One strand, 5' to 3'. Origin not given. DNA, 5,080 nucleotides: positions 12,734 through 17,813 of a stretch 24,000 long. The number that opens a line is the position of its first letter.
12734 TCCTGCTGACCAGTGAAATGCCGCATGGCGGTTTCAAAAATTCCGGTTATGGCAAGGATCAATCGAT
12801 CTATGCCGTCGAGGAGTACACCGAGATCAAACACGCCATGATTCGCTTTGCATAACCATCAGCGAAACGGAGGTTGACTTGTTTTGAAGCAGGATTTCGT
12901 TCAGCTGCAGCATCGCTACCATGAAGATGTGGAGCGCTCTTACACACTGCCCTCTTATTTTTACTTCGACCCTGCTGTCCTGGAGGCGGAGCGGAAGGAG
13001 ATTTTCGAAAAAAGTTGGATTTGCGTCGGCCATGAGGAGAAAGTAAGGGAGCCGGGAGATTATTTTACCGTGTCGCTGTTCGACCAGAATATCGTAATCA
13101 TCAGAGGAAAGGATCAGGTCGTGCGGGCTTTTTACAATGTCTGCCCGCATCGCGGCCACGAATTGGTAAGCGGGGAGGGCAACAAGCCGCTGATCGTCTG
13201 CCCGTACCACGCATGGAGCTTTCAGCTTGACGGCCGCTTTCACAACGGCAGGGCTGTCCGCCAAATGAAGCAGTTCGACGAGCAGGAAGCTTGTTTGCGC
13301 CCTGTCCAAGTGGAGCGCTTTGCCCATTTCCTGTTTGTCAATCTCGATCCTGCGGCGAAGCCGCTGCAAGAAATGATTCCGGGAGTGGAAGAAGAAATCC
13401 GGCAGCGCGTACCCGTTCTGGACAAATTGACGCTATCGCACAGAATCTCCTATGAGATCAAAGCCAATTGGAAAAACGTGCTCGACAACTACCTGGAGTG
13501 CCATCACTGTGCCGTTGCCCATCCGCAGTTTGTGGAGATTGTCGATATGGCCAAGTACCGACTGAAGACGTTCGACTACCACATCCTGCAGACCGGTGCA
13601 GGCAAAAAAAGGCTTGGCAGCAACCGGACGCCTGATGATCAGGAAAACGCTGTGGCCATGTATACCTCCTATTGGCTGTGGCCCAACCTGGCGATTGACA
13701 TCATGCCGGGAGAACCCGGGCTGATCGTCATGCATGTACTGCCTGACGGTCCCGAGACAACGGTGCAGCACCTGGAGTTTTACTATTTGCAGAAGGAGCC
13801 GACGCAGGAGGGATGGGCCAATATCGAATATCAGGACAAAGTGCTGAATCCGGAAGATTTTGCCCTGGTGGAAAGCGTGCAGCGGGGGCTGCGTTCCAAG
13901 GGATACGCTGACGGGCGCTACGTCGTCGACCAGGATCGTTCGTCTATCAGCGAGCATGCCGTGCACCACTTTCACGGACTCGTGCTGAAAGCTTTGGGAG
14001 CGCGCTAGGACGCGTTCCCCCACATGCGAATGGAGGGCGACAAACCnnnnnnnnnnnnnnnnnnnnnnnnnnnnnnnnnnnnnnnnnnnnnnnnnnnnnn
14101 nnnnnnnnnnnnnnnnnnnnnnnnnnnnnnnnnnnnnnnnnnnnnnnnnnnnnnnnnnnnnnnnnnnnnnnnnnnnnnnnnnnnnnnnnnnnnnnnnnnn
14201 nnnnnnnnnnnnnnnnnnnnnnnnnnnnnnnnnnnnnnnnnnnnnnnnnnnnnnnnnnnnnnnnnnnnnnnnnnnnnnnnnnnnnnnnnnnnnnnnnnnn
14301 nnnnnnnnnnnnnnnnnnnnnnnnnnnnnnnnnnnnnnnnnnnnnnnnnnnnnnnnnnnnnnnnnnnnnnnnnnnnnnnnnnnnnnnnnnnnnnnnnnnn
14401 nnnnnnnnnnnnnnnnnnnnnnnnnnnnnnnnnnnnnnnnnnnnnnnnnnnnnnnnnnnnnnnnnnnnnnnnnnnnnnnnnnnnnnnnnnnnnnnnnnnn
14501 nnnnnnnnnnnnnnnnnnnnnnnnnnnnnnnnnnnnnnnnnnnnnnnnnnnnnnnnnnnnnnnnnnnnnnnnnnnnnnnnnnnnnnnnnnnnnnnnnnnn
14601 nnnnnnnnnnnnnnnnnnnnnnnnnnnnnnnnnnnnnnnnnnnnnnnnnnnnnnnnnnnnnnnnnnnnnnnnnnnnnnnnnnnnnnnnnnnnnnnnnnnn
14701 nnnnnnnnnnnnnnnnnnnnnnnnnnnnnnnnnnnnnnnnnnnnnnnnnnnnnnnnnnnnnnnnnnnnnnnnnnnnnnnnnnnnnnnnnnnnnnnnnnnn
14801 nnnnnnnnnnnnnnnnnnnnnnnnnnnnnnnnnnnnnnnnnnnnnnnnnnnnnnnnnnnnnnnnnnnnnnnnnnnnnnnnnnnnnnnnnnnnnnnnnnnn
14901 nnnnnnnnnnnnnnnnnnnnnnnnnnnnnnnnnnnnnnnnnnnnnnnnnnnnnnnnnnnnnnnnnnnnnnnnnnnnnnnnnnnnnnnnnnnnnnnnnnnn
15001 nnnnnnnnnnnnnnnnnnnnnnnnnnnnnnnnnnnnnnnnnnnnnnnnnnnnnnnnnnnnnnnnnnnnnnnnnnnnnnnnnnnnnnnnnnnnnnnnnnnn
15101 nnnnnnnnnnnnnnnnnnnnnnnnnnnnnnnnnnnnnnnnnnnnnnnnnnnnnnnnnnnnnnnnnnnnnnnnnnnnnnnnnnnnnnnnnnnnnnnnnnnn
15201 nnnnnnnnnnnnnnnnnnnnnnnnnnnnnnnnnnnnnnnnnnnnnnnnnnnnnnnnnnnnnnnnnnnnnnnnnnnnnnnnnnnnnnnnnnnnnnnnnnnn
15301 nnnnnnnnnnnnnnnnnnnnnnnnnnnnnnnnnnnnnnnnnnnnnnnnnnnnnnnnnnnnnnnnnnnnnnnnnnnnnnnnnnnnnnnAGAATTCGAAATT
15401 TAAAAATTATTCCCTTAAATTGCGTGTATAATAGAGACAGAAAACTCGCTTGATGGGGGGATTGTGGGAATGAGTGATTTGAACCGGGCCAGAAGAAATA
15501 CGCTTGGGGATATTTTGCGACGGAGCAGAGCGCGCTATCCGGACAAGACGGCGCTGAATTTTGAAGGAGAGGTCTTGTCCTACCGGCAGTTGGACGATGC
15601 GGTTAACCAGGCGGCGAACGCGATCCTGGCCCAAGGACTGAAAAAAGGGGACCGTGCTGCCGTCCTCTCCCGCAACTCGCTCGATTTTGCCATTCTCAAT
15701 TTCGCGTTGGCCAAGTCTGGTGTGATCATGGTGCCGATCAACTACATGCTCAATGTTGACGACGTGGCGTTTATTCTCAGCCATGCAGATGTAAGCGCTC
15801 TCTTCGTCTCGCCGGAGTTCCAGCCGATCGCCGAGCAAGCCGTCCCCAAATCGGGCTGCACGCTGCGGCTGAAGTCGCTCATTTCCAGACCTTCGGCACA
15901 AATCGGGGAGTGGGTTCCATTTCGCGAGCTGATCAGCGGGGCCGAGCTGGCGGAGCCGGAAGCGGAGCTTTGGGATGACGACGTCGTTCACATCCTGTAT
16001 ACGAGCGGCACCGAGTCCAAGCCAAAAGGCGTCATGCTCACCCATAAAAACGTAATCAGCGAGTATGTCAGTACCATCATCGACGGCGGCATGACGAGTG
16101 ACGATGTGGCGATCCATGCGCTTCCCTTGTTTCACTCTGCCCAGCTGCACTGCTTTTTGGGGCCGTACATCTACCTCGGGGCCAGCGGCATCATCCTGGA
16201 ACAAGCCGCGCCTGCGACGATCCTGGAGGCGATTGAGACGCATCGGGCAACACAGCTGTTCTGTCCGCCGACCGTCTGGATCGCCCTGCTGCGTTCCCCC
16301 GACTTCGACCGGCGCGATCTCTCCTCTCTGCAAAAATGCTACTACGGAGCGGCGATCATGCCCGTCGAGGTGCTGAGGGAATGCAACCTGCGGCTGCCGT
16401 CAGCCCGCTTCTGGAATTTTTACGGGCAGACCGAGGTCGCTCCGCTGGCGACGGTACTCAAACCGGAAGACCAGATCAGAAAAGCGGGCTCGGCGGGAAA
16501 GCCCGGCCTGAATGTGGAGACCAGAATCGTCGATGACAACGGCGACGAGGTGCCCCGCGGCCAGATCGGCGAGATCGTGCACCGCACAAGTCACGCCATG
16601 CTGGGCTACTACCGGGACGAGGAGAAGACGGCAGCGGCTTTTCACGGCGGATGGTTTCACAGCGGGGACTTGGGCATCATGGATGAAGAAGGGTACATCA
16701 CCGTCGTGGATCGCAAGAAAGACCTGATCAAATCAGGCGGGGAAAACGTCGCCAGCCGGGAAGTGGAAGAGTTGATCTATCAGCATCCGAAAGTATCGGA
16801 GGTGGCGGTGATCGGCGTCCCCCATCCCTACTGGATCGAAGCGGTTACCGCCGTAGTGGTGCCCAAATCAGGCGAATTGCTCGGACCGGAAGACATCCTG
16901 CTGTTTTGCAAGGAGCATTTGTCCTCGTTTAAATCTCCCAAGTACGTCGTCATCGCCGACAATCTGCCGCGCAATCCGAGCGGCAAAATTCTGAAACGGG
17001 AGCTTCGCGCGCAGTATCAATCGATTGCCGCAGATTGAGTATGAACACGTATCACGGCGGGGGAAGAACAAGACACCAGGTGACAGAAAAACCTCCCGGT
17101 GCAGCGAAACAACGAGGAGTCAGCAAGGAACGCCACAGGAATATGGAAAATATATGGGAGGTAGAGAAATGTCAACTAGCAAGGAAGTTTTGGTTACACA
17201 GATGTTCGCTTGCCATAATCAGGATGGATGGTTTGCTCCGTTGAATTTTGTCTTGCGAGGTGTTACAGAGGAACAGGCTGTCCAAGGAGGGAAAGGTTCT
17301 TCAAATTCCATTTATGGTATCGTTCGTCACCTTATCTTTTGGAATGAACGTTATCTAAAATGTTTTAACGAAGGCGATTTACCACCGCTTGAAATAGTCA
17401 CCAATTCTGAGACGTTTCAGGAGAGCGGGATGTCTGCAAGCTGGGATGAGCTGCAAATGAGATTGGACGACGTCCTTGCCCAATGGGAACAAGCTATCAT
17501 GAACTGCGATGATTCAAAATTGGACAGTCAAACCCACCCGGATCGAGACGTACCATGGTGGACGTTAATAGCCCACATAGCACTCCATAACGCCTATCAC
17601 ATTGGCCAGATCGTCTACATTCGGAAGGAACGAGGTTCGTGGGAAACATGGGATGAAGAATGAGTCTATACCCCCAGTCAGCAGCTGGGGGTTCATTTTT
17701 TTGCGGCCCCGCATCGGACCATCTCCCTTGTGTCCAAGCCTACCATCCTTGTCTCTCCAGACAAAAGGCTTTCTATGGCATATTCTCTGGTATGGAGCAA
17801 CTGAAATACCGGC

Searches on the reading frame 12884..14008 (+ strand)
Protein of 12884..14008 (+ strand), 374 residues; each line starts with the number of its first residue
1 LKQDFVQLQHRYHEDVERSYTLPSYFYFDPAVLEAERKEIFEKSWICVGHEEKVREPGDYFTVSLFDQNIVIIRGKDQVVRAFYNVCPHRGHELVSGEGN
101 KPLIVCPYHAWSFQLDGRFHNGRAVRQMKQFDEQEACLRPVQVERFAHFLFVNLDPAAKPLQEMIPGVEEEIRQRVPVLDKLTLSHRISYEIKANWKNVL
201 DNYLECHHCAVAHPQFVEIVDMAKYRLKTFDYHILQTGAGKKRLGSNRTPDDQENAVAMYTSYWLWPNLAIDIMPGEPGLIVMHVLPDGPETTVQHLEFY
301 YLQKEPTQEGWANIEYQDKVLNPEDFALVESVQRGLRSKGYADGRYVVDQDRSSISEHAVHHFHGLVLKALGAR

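Call 5: search_protein_families(library=pfam, proteins=[window:12884-14008:+])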
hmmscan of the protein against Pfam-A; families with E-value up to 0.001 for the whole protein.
window:12884-14008:+ (374 aa): 2 families
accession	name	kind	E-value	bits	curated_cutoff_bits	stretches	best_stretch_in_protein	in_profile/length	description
PF00848.25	Ring_hydroxyl_A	-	4.3e-32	112.1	24.9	1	179-370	1-205/208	Ring hydroxylating alpha subunit (catalytic domain)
PF00355.32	Rieske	-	1.2e-21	76.9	20.3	1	44-131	1-87/88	Rieske [2Fe-2S] domain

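Call 6: search_protein_families(library=ncbifam, proteins=[window:12884-14008:+])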
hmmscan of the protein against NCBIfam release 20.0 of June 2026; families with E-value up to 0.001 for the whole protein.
window:12884-14008:+ (374 aa): 7 families
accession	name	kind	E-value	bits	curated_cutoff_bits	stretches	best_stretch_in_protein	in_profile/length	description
NF058607.1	GlBtMonoOxGbcA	equivalog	1.6e-45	155.3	670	1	15-218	26-227/420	glycine betaine monooxygenase oxygenase subunit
TIGR03228.1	anthran_1_2_A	equivalog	1.8e-25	89.5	671.9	1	24-222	18-222/438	anthranilate 1,2-dioxygenase large subunit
TIGR03229.1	benzo_1_2_benA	equivalog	7.9e-25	87.6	780.95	1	20-243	14-245/433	benzoate 1,2-dioxygenase large subunit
NF042946.1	3PPDioc_HcaE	equivalog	5.6e-21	75.1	830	1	24-169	18-167/450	3-phenylpropionate/cinnamic acid dioxygenase subunit alpha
NF041684.1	ant_diox_AndAc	equivalog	6.6e-16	57.9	750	1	23-213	24-222/418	anthranilate 1,2-dioxygenase large subunit AndAc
NF052579.1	BetMthstMoxSdmAMthl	equivalog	9.1e-09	34.7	600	1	45-118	18-90/351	4beta-methylsterol monooxygenase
TIGR02378.1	nirD_assim_sml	equivalog_domain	1.7e-07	31.4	74.65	1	44-124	1-81/105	nitrite reductase small subunit NirD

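Call 28: search_solved_structures(query=window:12884-14005:+, max_evalue=0.00001)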
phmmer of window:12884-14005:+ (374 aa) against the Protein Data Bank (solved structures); distinct sequences matched with E-value up to 0.00001: 33.
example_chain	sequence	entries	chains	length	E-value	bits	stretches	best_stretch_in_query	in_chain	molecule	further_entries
6y8j_A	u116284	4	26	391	3.8e-94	318.8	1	17-368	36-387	Carnitine monooxygenase oxygenase subunit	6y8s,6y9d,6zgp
6y9c_A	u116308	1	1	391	6.8e-93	314.7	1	17-368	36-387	Carnitine monooxygenase oxygenase subunit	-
3n0q_A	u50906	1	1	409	3.2e-32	115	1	20-216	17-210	Putative aromatic-ring hydroxylating dioxygenase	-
3vca_A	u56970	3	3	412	1.7e-25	92.8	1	19-216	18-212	Ring-hydroxylating dioxygenase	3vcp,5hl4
4qup_A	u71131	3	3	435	2.1e-25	92.5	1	19-216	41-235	Monoxygenase; demethylase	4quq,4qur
9jp5_A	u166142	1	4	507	2.5e-25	92.3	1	13-219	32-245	Phthalate 3,4-dioxygenase alpha subunit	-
2b1x_A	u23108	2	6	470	1.5e-21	79.9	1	10-219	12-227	naphthalene dioxygenase large subunit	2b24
2gbw_A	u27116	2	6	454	7.6e-21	77.5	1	26-165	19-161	Biphenyl 2,3-Dioxygenase Alpha Subunit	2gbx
4hjl_A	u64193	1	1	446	1.4e-20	76.7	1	27-214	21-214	Naphthalene 1,2-dioxygenase subunit alpha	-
2hmj_A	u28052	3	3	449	1.4e-20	76.7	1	27-214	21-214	Naphthalene 1,2-dioxygenase alpha subunit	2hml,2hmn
1eg9_A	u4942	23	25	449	1.4e-20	76.7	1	27-214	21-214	PROTEIN (NAPHTHALENE 1,2-DIOXYGENASE ALPHA SUBUNIT) | NAPHTHALENE 1,2-DIOXYGENASE | NAPHTHALENE 1,2-DIOXYGENASE ALPHA SUBUNIT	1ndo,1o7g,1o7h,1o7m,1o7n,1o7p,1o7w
2ckf_A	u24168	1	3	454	2.1e-20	76.1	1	26-165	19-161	RING-HYDROXYLATING DIOXYGENASE ALPHA SUBUNIT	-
5xbp_A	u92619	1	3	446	4.9e-20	74.9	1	23-218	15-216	3NT oxygenase alpha subunit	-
3en1_A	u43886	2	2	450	9.7e-20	73.9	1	25-163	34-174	Benzene 1,2-dioxygenase subunit alpha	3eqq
3gzx_A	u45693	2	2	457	2e-19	72.8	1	22-165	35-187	Biphenyl dioxygenase subunit alpha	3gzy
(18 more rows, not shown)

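Call 39: search_solved_structures(query=window:12884-14005:+, max_evalue=1e-80, show_alignments=1)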
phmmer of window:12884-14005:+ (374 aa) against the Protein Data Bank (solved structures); distinct sequences matched with E-value up to 1e-80: 2.
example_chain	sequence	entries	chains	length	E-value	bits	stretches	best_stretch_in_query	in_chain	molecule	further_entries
6y8j_A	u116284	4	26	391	3.8e-94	318.8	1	17-368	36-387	Carnitine monooxygenase oxygenase subunit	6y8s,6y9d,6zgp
6y9c_A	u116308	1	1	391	6.8e-93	314.7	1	17-368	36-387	Carnitine monooxygenase oxygenase subunit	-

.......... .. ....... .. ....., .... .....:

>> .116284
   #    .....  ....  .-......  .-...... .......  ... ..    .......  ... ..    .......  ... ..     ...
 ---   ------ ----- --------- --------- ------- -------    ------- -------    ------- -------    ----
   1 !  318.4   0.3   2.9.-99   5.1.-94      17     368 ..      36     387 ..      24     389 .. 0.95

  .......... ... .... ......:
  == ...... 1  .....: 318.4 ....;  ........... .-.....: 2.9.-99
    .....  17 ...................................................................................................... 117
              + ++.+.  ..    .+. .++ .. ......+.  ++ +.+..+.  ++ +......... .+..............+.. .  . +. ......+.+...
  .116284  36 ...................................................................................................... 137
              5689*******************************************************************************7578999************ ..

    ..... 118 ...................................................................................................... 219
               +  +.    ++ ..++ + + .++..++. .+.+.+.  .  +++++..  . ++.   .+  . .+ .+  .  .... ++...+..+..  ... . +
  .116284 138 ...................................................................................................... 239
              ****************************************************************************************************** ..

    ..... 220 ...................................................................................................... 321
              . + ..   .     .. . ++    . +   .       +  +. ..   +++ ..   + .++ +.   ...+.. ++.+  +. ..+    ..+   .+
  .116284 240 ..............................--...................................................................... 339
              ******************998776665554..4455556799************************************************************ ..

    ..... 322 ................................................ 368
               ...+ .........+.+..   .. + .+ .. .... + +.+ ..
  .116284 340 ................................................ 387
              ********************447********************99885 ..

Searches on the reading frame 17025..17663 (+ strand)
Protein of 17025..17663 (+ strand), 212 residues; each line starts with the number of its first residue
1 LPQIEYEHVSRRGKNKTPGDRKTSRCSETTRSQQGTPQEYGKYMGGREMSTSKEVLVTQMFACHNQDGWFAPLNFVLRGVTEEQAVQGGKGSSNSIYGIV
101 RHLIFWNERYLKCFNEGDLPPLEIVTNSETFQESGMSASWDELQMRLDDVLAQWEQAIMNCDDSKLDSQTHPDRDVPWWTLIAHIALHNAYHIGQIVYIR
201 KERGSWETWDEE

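Call 6: search_protein_families(library=ncbifam, proteins=[window:17025-17663:+])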
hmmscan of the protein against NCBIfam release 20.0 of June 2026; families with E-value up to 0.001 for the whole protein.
window:17025-17663:+ (212 aa): 0 families

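Call 7: search_protein_families(library=pfam, proteins=[window:17025-17663:+])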
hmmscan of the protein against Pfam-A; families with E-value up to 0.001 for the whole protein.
window:17025-17663:+ (212 aa): 3 families
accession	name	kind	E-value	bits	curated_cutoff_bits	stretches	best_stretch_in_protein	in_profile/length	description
PF12867.12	DinB_2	-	3.7e-11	44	24.8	1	76-196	12-128/128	DinB superfamily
PF04978.18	MST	-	2.2e-08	35.1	27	1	73-201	13-145/149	Mycothiol-S-transferase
PF05163.17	DinB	-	3.6e-07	30.7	23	1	77-204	23-146/165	DinB family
